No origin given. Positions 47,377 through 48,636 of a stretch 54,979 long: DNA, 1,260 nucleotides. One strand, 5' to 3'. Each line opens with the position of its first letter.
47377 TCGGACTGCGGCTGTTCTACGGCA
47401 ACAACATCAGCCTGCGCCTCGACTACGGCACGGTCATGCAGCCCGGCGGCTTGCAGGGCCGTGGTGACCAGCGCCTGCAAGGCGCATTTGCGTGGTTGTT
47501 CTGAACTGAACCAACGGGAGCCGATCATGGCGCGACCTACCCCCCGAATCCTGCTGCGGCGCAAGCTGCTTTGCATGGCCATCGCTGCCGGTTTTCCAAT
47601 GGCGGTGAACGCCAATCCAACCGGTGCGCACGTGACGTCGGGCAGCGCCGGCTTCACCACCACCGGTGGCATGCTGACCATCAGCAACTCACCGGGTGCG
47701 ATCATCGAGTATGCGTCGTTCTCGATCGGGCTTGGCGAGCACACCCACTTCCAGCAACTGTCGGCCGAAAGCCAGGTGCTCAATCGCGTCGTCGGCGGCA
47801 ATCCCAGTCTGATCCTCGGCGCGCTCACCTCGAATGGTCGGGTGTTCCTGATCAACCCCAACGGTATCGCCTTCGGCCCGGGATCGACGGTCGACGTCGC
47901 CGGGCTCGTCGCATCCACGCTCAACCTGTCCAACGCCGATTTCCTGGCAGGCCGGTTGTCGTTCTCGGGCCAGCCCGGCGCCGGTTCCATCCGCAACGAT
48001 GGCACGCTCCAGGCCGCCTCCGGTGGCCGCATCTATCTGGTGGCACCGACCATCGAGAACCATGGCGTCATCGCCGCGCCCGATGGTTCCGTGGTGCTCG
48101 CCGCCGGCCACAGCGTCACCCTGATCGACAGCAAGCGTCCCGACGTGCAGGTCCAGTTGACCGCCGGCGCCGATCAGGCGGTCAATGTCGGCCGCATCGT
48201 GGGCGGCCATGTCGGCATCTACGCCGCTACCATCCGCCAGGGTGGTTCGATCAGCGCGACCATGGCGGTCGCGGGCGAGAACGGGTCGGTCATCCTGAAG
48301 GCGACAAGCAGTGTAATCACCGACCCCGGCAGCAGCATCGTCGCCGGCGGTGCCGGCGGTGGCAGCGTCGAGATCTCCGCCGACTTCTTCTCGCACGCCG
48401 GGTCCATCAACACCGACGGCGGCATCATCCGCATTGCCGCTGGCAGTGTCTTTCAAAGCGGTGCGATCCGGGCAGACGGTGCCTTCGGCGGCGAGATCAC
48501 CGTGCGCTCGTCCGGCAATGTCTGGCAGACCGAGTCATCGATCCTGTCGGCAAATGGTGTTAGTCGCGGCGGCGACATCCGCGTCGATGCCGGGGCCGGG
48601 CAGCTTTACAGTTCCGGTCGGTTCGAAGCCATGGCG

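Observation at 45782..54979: Two-partner secretion pair translationally coupled to a secreted FecR-domain protein: candidate uncharacterised surface/periplasmic signalling module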

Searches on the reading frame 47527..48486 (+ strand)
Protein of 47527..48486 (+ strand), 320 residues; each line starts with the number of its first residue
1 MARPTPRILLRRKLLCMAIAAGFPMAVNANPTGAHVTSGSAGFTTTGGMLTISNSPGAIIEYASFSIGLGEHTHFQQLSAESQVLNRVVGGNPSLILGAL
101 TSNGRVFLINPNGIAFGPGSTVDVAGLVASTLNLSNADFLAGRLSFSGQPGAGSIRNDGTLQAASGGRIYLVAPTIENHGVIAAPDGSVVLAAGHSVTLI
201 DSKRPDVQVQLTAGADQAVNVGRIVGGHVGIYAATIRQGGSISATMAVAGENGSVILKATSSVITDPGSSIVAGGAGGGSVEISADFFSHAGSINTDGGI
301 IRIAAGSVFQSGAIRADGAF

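Call 54: search_dna_similar(query=window:47527-48486:+, collection=plasmids, mode=protein, max_rows=40, rows=spread, max_evalue=1e-8)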
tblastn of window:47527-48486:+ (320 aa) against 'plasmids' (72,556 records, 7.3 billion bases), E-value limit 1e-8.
Records with a match: 279; places in all: 310; records where one place covers at least 80% of the query: 4.
Best place of each record, by identity: <60% 279.
By first word of the organism name: Ralstonia 113; Escherichia 64; Salmonella 19; Azospirillum 15; Caballeronia 9; Burkholderia 7; Paraburkholderia 6; Variovorax 3; Paracoccus 3; Methylosinus 3; and 30 more.
By predicted mobility (MOB-suite, as given by PLSDB): mobilizable 122; non-mobilizable 98; conjugative 59.
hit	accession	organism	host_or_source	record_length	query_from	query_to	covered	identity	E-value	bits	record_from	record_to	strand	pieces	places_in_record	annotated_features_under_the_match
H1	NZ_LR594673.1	Variovorax sp. PBL-E5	linuron-contaminated soil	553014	15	265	78%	45.3%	9e-50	184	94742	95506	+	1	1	filamentous hemagglutinin N-terminal domain-containing protein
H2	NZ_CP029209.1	Nitratireductor sp. OM-1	-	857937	7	260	79%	35.9%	9e-20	97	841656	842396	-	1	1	MBG domain-containing protein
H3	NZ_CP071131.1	Caballeronia sp. M1242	Homo sapiens,ETA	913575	9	266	81%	33.7%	1e-15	85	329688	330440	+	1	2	filamentous hemagglutinin N-terminal domain-containing protein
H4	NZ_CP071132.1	Caballeronia sp. M1242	Homo sapiens,ETA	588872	31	259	72%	36.2%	5e-22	103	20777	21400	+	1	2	filamentous hemagglutinin N-terminal domain-containing protein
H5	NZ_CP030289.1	Salmonella enterica subsp. enterica serovar Gaminara str. ...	Lacertilia,blood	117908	15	199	58%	44.7%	2e-33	137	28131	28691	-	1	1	ESPR-type extended signal peptide-containing protein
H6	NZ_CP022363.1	Azospirillum sp. TSH58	single cell,paddy soils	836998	9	199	60%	42.3%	3e-31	130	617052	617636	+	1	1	filamentous hemagglutinin N-terminal domain-containing protein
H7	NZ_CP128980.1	Escherichia coli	-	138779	11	199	59%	42.7%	1e-30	129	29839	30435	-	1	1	ESPR-type extended signal peptide-containing protein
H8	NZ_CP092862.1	Salmonella enterica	Homo sapiens,feces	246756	15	199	58%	43.1%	1e-29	125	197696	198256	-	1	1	filamentous hemagglutinin N-terminal domain-containing protein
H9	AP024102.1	Ralstonia solanacearum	-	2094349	60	229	53%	46.6%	2e-30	128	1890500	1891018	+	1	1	hypothetical protein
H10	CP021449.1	Ralstonia solanacearum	sesame seedling,cell culture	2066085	60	229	53%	46.6%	3e-30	128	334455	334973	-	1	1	hypothetical protein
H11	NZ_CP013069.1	Pannonibacter phragmitetus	Homo sapiens,blood, liver abscess ...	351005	4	199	61%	40.1%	1e-23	108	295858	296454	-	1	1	YDG domain-containing protein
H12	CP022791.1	Ralstonia solanacearum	Solanum tuberosum,single cell,Potato ...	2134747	60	229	53%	46.0%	7e-30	127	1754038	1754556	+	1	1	hemagglutinin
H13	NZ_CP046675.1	Ralstonia nicotianae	tobacco,cell culture,leaf veins ...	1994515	60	229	53%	46.0%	7e-30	127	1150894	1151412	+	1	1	none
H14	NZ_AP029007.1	Ralstonia pseudosolanacearum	-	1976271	60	229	53%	46.0%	7e-30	127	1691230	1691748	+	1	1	none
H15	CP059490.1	Ralstonia solanacearum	Casuarina equisetifolia,plant ...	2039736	60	229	53%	46.0%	7e-30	127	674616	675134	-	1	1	filamentous hemagglutinin N-terminal domain-containing protein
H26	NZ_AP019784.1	Methylomagnum ishizawai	-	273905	50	267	68%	33.2%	2e-18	93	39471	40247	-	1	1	filamentous haemagglutinin family protein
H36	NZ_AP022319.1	Burkholderia sp. THE68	Togo hemipterus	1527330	50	203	48%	42.4%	1e-12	76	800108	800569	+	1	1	none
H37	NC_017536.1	Afipia carboxidovorans OM4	-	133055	59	199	44%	45.6%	1e-21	129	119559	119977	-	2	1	filamentous hemagglutinin N-terminal domain-containing protein | hypothetical protein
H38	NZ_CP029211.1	Aquabacterium olei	cell culture,soil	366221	59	263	64%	30.2%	2e-20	99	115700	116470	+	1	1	filamentous hemagglutinin N-terminal domain-containing protein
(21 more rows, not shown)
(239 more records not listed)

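Call 56: get_annotated_region(hit=H1, flank=16000)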
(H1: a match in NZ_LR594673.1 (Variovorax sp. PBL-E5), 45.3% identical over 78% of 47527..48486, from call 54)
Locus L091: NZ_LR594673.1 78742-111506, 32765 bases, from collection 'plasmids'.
description: Variovorax sp. PBL-E5 plasmid 3
organism: Variovorax sp. PBL-E5 (NCBI taxid 434014)
taxonomy: Bacteria; Pseudomonadota; Betaproteobacteria; Burkholderiales; Comamonadaceae; Variovorax; Variovorax sp. PBL-E5
host: -; source: linuron-contaminated soil; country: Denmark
typing (MOB-suite, as given by PLSDB): non-mobilizable
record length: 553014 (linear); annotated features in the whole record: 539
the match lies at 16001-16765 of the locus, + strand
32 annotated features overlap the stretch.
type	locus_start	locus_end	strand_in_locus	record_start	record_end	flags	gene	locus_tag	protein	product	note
CDS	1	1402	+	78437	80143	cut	-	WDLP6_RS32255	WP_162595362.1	NAD(P)/FAD-dependent oxidoreductase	-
CDS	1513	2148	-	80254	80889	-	-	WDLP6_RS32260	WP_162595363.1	TetR/AcrR family transcriptional regulator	-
CDS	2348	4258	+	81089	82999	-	-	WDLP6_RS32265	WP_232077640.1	ABC transporter permease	-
CDS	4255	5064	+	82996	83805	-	-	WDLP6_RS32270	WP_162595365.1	ABC transporter ATP-binding protein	-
CDS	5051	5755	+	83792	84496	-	-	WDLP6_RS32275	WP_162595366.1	ABC transporter ATP-binding protein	-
CDS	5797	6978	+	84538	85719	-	-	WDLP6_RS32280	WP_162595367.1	ABC transporter substrate-binding protein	-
CDS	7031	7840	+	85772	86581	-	-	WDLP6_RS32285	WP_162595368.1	acetoacetate decarboxylase family protein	-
CDS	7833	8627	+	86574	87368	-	-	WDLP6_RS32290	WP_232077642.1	SDR family NAD(P)-dependent oxidoreductase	-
CDS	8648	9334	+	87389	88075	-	-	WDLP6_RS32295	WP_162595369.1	EthD domain-containing protein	-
CDS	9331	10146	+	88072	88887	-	-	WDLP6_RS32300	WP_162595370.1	SDR family oxidoreductase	-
CDS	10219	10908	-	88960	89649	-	-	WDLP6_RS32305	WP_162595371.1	ankyrin repeat domain-containing protein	-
CDS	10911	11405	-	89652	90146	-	-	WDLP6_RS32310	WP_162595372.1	heme-binding protein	-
CDS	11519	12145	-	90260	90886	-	-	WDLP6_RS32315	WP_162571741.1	response regulator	GO:0000160 - phosphorelay signal transduction system [Evidence IEA]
CDS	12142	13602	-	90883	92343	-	-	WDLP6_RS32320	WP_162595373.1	ATP-binding protein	-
CDS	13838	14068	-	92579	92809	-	-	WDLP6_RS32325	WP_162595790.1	CopG family antitoxin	-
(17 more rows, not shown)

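Call 57: get_annotated_region(hit=H6, flank=16000)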
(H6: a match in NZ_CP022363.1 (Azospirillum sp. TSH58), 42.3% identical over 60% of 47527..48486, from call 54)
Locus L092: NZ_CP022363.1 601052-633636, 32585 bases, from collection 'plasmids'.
description: Azospirillum sp. TSH58 plasmid TSH58_p03, complete sequence
organism: Azospirillum sp. TSH58 (NCBI taxid 664962)
taxonomy: Bacteria; Pseudomonadota; Alphaproteobacteria; Rhodospirillales; Azospirillaceae; Azospirillum; Azospirillum sp. TSH58
host: -; source: single cell,paddy soils; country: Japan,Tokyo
typing (MOB-suite, as given by PLSDB): non-mobilizable
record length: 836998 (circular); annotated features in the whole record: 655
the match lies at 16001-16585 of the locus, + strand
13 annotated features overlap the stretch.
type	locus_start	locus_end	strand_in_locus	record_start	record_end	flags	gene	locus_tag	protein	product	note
CDS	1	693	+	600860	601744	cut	-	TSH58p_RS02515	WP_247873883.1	helix-turn-helix domain-containing protein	-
CDS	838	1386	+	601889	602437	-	-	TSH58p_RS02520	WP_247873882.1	hypothetical protein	-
CDS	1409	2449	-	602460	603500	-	-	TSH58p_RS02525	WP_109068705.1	DctP family TRAP transporter solute-binding subunit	GO:0006810 - transport [Evidence IEA]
CDS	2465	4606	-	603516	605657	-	-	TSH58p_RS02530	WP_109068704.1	adenylate/guanylate cyclase domain-containing protein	-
CDS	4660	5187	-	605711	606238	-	-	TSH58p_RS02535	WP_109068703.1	GNAT family N-acetyltransferase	-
CDS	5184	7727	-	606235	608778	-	-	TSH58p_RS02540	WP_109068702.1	MFS transporter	GO:0055085 - transmembrane transport [Evidence IEA]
CDS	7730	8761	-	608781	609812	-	-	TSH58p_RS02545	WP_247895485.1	ABC transporter substrate binding protein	-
CDS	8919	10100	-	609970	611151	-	alr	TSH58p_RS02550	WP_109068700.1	alanine racemase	GO:0009252 - peptidoglycan biosynthetic process [Evidence IEA]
CDS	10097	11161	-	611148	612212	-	-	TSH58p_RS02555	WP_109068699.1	patatin-like phospholipase family protein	-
CDS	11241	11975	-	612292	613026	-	-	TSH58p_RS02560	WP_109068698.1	sigma-70 family RNA polymerase sigma factor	GO:0006352 - DNA-templated transcription initiation [Evidence IEA]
CDS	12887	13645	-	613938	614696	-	-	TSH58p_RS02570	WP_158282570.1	molybdate ABC transporter substrate-binding protein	-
CDS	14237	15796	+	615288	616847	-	-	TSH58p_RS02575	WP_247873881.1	ShlB/FhaC/HecB family hemolysin secretion/activation protein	-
CDS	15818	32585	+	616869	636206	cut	-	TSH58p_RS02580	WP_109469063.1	filamentous hemagglutinin N-terminal domain-containing protein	-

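Call 58: get_annotated_region(hit=H38, flank=16000)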
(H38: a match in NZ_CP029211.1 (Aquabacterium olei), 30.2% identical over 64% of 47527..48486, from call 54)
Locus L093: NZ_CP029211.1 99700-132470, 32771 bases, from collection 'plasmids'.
description: Aquabacterium olei strain NBRC 110486 plasmid pTB101, complete sequence
organism: Aquabacterium olei (NCBI taxid 1296669)
taxonomy: Bacteria; Pseudomonadota; Betaproteobacteria; Burkholderiales; ; Aquabacterium; Aquabacterium olei
host: -; source: cell culture,soil; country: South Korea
typing (MOB-suite, as given by PLSDB): non-mobilizable; replicon rep_cluster_2389
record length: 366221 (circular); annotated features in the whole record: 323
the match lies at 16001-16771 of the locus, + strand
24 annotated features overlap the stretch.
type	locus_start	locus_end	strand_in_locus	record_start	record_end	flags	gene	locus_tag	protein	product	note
CDS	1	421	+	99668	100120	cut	gspG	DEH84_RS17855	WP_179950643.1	type II secretion system major pseudopilin GspG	GO:0015628 - protein secretion by the type II secretion system [Evidence IEA]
CDS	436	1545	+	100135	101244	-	-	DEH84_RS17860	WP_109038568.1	type II secretion system F family protein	-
CDS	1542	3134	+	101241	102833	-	-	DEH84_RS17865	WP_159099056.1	GspE/PulE family protein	GO:0009306 - protein secretion [Evidence IEA]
CDS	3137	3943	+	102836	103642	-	-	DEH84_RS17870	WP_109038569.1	hypothetical protein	-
CDS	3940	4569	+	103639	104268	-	-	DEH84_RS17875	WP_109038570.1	hypothetical protein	-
CDS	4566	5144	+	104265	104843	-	-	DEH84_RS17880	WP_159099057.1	hypothetical protein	-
CDS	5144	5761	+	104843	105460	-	-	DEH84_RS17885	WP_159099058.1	hypothetical protein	-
CDS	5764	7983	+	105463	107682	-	-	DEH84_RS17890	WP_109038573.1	secretin N-terminal domain-containing protein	-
CDS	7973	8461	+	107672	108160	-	-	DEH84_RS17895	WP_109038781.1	type II secretion system protein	-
CDS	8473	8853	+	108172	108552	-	-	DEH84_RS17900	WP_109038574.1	prepilin-type N-terminal cleavage/methylation domain-containing protein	-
CDS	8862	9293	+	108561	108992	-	-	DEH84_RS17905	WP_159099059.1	type II secretion system protein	-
CDS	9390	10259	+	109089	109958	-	-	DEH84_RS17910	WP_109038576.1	LuxR C-terminal-related transcriptional regulator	GO:0006355 - regulation of DNA-templated transcription [Evidence IEA]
CDS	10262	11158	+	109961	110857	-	-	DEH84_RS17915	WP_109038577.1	ankyrin repeat domain-containing protein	-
CDS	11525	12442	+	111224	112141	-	-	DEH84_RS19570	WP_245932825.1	PEP-CTERM sorting domain-containing protein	-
CDS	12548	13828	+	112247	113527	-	-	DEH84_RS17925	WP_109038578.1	hypothetical protein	-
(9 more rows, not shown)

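Call 60: get_annotated_region(hit=H2, flank=14000)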
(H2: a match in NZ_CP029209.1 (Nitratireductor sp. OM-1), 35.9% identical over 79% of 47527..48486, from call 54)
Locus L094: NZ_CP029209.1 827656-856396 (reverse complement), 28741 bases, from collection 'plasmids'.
description: Nitratireductor sp. OM-1 plasmid pOM-1, complete sequence
organism: Nitratireductor sp. OM-1 (NCBI taxid 1756988)
taxonomy: Bacteria; Pseudomonadota; Alphaproteobacteria; Hyphomicrobiales; Phyllobacteriaceae; Nitratireductor; Nitratireductor sp. OM-1
host: -; source: -; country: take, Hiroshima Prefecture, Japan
typing (MOB-suite, as given by PLSDB): non-mobilizable
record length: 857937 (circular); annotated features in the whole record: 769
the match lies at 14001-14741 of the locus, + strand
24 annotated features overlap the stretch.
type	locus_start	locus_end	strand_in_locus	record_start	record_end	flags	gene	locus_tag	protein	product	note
CDS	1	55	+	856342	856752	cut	-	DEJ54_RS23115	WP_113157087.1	DUF4168 domain-containing protein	-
CDS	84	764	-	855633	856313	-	-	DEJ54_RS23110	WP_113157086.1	GntR family transcriptional regulator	-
CDS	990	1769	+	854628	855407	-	-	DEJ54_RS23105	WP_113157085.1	class II aldolase/adducin family protein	-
CDS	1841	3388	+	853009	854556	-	-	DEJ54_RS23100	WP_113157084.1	ABC transporter substrate-binding protein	-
CDS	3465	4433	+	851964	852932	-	-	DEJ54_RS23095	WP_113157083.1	ABC transporter permease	GO:0055085 - transmembrane transport [Evidence IEA]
CDS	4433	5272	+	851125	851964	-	-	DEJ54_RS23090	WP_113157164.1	ABC transporter permease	-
CDS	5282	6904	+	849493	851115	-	-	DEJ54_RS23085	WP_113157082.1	ABC transporter ATP-binding protein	-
CDS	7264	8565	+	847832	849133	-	-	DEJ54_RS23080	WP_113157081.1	ArgE/DapE family deacylase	-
CDS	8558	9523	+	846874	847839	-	-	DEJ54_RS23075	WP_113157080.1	NAD(P)-dependent oxidoreductase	-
CDS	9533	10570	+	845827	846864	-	-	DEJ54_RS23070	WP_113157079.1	histone deacetylase family protein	-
CDS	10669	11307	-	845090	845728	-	-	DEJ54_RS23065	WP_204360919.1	CDP-alcohol phosphatidyltransferase family protein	GO:0008654 - phospholipid biosynthetic process [Evidence IEA]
CDS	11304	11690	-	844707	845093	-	-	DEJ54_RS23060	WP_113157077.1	hypothetical protein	-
CDS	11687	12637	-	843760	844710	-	-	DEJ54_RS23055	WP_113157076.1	phosphatidate cytidylyltransferase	-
CDS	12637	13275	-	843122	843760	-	-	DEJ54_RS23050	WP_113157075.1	lysophospholipid acyltransferase family protein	-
CDS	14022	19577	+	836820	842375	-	-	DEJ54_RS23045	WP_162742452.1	MBG domain-containing protein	-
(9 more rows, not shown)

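Call 61: get_annotated_region(hit=H3, flank=14000)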
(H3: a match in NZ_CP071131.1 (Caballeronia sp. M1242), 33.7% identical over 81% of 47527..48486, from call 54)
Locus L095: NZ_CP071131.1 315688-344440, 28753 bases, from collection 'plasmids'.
description: Caballeronia sp. M1242 plasmid unnamed2, complete sequence
organism: Caballeronia sp. M1242 (NCBI taxid 2814653)
taxonomy: Bacteria; Pseudomonadota; Betaproteobacteria; Burkholderiales; Burkholderiaceae; Caballeronia; Caballeronia sp. M1242
host: -; source: Homo sapiens,ETA; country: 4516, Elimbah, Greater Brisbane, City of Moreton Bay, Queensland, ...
typing (MOB-suite, as given by PLSDB): non-mobilizable
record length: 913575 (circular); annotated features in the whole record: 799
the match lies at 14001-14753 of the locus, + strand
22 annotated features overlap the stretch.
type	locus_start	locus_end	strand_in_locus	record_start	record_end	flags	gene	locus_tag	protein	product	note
CDS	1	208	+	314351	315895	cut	-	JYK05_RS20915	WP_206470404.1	methyl-accepting chemotaxis protein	GO:0007165 - signal transduction [Evidence IEA]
CDS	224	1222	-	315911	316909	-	-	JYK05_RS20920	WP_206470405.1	glycosyltransferase family 2 protein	-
CDS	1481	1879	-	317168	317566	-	-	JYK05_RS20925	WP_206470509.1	tautomerase family protein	-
CDS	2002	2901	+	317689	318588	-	-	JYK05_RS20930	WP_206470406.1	LysR substrate-binding domain-containing protein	-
CDS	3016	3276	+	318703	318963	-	-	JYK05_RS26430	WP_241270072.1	tautomerase family protein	GO:0006725 - cellular aromatic compound metabolic process [Evidence IEA]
CDS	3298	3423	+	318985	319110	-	-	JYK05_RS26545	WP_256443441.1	hypothetical protein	-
CDS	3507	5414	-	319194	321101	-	-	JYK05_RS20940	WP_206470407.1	AAA family ATPase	-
CDS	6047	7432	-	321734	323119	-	-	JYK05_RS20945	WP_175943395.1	gluconate:H+ symporter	GO:0015718 - monocarboxylic acid transport [Evidence IEA]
CDS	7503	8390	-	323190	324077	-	-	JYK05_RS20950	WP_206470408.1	amidohydrolase family protein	-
CDS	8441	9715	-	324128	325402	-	-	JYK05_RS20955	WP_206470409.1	MFS transporter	-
CDS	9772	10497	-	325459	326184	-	-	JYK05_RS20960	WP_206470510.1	GntR family transcriptional regulator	-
CDS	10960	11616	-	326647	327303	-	-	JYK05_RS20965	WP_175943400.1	HAD family phosphatase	-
CDS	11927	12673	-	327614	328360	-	-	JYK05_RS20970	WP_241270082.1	spherulation-specific family 4 protein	-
CDS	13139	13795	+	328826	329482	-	-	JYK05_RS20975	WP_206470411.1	hypothetical protein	-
CDS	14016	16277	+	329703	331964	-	-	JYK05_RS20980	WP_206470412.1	filamentous hemagglutinin N-terminal domain-containing protein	-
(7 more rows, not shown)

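Call 62: get_annotated_region(hit=H11, flank=14000)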
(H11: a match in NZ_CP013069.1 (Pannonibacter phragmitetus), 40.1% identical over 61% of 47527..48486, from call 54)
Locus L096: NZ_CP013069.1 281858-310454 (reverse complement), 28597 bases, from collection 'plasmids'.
description: Pannonibacter phragmitetus strain 31801 plasmid p.p-1, complete sequence
organism: Pannonibacter phragmitetus (NCBI taxid 121719)
taxonomy: Bacteria; Pseudomonadota; Alphaproteobacteria; Hyphomicrobiales; Stappiaceae; Pannonibacter; Pannonibacter phragmitetus
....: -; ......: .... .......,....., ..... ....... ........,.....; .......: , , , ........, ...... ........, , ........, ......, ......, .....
typing (MOB-suite, as given by PLSDB): non-mobilizable; replicon rep_cluster_353
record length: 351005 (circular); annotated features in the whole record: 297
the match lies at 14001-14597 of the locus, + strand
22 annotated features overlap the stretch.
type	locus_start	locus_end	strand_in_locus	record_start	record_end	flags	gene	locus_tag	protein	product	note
CDS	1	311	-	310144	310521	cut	-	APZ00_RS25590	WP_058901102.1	nuclear transport factor 2 family protein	-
CDS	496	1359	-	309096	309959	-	-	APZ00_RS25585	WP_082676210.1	alpha/beta hydrolase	-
CDS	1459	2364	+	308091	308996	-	-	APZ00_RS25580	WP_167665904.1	LysR family transcriptional regulator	-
CDS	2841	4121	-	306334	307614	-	-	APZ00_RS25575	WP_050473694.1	sulfotransferase domain-containing protein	-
CDS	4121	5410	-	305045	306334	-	-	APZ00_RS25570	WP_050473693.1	sulfotransferase family 2 domain-containing protein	-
CDS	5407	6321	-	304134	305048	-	-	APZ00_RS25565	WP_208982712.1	FkbM family methyltransferase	-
CDS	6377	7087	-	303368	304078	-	-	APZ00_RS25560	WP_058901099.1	ATP-binding cassette domain-containing protein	-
CDS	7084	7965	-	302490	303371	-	-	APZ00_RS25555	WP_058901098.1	ABC transporter permease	-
CDS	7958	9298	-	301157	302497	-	-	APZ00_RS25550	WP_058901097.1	hypothetical protein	-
CDS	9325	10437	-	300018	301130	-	-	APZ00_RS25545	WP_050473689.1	glycosyltransferase family 4 protein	-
CDS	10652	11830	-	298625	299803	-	-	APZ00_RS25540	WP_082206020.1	glycosyltransferase family 1 protein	-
CDS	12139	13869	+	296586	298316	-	-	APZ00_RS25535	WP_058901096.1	ShlB/FhaC/HecB family hemolysin secretion/activation protein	-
CDS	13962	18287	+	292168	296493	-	-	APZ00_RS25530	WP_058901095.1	YDG domain-containing protein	-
CDS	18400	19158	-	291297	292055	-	-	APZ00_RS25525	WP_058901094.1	ABC transporter ATP-binding protein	-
CDS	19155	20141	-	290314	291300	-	-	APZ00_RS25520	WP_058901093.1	iron chelate uptake ABC transporter family permease subunit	-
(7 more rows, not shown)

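Call 63: get_annotated_region(hit=H26, flank=14000)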
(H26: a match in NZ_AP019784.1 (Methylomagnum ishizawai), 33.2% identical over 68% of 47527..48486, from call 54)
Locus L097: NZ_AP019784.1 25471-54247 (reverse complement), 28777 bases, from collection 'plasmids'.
description: Methylomagnum ishizawai strain RS11D-Pr plasmid pRS11DPr1, complete sequence
organism: Methylomagnum ishizawai (NCBI taxid 1760988)
taxonomy: Bacteria; Pseudomonadota; Gammaproteobacteria; Methylococcales; Methylococcaceae; Methylomagnum; Methylomagnum ishizawai
host: -; source: -; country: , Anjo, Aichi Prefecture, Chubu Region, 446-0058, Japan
typing (MOB-suite, as given by PLSDB): non-mobilizable
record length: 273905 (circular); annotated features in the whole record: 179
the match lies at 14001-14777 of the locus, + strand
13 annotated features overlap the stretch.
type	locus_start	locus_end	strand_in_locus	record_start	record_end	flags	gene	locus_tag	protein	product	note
CDS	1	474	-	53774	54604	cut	-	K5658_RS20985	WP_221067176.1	EcsC family protein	-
CDS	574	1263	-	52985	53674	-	phoU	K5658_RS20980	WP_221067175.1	phosphate signaling complex protein PhoU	GO:0051049 - regulation of transport [Evidence IEA]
CDS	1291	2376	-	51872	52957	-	cax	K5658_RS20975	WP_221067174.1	calcium/proton exchanger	GO:0006816 - calcium ion transport [Evidence IEA]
CDS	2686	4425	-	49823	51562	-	-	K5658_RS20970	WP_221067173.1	putative porin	-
CDS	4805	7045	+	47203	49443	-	-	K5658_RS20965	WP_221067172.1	hypothetical protein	-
CDS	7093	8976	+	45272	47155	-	-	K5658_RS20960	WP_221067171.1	hypothetical protein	-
CDS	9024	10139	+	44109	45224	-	-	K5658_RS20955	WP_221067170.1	hypothetical protein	-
CDS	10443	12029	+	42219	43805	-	-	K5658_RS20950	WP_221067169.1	substrate-binding domain-containing protein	-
CDS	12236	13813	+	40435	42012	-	-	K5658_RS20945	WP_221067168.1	ShlB/FhaC/HecB family hemolysin secretion/activation protein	-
CDS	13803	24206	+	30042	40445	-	-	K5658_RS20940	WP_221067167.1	filamentous haemagglutinin family protein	-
CDS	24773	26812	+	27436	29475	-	-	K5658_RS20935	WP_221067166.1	Cys-every-fifth RiPP peptide CefA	-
CDS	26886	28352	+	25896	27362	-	-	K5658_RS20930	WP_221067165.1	TIGR04463 family radical SAM/SPASM RiPP maturase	-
CDS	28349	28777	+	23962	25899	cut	-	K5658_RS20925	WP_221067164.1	RiPP maturation radical SAM C-methyltransferase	-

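Call 89: get_annotated_region(hit=H9, flank=13000)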
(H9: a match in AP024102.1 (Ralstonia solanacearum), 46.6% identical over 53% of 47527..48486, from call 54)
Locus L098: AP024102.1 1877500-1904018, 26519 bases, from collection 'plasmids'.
description: Ralstonia solanacearum MAFF 211491 plasmid pMAFF211491 DNA, complete sequence
organism: Ralstonia solanacearum (NCBI taxid 305)
taxonomy: Bacteria; Pseudomonadota; Betaproteobacteria; Burkholderiales; Burkholderiaceae; Ralstonia; Ralstonia solanacearum
host: -; source: -; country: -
typing (MOB-suite, as given by PLSDB): mobilizable; relaxase MOBP
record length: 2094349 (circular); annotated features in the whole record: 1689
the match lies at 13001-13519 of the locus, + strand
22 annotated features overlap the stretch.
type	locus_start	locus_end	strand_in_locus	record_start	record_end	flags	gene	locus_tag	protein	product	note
CDS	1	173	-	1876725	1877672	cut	-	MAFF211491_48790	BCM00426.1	ABC transporter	-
CDS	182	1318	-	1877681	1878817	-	-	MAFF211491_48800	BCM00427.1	FAD-binding oxidoreductase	-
CDS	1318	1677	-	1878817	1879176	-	-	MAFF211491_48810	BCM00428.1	hypothetical protein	-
CDS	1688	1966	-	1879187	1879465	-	-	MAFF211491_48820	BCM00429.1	hypothetical protein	-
CDS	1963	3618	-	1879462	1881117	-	-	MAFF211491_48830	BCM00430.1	non-ribosomal peptide synthase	-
CDS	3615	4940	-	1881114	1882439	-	-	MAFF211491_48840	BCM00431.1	hypothetical protein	-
CDS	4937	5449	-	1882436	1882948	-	-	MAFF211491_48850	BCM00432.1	N-acetyltransferase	-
CDS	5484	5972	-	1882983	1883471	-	-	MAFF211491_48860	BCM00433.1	hypothetical protein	-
CDS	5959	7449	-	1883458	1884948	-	-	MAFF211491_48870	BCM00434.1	methionine--tRNA ligase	-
CDS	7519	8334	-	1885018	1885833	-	cysE_2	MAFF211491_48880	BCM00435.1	serine O-acetyltransferase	-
CDS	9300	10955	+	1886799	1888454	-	-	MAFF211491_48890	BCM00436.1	two-component sensor histidine kinase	-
CDS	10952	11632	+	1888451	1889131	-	-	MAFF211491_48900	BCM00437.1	DNA-binding response regulator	-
CDS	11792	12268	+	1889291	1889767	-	-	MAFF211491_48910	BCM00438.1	hypothetical protein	-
CDS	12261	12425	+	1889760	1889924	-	-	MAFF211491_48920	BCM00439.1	hypothetical protein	-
CDS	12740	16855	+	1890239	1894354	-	-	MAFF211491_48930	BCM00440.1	hypothetical protein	-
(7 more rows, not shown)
